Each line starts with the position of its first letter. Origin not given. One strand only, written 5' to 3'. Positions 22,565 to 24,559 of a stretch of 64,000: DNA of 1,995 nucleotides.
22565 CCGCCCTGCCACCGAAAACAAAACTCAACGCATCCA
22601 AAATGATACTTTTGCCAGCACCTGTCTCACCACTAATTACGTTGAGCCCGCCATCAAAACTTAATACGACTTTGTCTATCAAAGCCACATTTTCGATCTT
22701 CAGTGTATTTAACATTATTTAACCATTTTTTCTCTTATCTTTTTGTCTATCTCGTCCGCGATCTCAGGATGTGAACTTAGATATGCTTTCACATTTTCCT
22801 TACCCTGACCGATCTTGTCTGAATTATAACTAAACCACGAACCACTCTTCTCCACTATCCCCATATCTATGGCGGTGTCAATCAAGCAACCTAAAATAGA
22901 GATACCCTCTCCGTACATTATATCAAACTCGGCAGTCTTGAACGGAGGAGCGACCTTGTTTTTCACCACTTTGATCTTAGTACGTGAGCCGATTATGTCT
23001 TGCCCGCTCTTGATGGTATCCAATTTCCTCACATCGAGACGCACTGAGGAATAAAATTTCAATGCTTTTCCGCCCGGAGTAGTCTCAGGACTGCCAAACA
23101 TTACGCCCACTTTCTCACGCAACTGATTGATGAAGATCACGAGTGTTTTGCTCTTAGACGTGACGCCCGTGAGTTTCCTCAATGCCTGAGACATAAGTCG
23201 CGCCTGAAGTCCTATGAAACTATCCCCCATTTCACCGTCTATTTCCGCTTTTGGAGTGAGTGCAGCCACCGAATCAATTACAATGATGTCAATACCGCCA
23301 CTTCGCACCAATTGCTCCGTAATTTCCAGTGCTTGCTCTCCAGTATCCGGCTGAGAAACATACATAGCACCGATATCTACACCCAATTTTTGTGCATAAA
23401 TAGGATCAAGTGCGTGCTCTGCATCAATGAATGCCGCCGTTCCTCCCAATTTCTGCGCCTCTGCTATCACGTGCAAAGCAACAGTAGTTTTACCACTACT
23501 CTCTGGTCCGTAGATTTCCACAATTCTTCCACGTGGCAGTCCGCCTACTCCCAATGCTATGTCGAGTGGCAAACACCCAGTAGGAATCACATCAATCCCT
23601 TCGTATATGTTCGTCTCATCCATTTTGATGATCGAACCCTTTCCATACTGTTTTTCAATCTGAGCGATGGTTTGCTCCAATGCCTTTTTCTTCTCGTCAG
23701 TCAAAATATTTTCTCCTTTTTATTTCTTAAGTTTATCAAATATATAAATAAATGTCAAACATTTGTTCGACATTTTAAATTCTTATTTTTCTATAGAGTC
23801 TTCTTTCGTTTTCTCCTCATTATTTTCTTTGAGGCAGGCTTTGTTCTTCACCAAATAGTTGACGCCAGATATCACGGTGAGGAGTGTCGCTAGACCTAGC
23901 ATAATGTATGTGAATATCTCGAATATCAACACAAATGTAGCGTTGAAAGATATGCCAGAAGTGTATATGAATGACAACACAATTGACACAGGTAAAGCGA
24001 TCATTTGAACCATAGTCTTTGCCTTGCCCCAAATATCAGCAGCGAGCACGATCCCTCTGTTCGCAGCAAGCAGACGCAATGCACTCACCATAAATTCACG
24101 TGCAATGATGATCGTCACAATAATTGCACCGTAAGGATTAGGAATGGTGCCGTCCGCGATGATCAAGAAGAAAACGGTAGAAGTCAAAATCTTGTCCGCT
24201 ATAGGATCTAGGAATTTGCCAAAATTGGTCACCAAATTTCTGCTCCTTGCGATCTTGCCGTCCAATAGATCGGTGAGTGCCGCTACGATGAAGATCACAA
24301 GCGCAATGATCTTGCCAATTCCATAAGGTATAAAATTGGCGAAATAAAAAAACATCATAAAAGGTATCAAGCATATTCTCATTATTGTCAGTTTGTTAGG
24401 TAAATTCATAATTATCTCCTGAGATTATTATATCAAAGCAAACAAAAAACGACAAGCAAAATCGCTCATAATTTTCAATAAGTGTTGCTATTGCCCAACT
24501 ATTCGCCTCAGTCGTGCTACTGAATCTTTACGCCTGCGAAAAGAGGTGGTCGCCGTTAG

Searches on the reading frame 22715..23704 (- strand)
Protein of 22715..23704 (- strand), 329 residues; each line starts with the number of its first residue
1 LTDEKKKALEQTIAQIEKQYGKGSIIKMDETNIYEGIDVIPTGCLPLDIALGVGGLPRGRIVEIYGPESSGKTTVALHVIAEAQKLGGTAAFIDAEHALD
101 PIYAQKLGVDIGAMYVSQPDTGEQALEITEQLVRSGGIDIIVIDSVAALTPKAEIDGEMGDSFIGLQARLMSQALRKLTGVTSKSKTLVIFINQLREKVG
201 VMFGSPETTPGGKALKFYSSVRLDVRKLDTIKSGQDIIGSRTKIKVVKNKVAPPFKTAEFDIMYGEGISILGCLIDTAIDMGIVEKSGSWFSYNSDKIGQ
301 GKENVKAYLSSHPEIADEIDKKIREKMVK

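Call 104: search_protein_families(library=pfam, proteins=[window:22715-23704:-], max_evalue=0.00001)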
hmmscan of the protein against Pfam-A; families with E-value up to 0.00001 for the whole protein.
window:22715-23704:- (329 aa): 4 families
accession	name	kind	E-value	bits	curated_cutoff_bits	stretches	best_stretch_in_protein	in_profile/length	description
PF00154.27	RecA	-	3.5e-138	459.8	27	1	7-269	1-262/262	recA bacterial DNA recombination protein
PF21096.2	RecA_C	-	3.1e-27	94.9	27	1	272-327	1-56/57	RecA C-terminal domain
PF06745.19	ATPase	-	5.7e-08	32.9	26.6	1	40-115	1-78/231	KaiC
PF08423.17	Rad51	-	1.6e-07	31.3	22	1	40-227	8-211/244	Rad51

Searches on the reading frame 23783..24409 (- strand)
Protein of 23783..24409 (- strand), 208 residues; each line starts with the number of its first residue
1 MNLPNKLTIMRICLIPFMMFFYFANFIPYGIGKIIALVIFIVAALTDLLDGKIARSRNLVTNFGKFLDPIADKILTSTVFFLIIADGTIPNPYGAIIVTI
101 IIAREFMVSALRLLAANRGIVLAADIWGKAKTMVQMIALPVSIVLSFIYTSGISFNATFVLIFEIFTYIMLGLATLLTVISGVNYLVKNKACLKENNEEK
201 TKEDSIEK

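Call 104: search_protein_families(library=pfam, proteins=[window:23783-24409:-], max_evalue=0.00001)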
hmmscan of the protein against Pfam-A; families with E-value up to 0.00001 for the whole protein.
window:23783-24409:- (208 aa): 1 family
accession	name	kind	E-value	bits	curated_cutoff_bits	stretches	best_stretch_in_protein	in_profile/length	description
PF01066.26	CDP-OH_P_transf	-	5e-42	144.3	22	1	1-162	1-138/152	CDP-alcohol phosphatidyltransferase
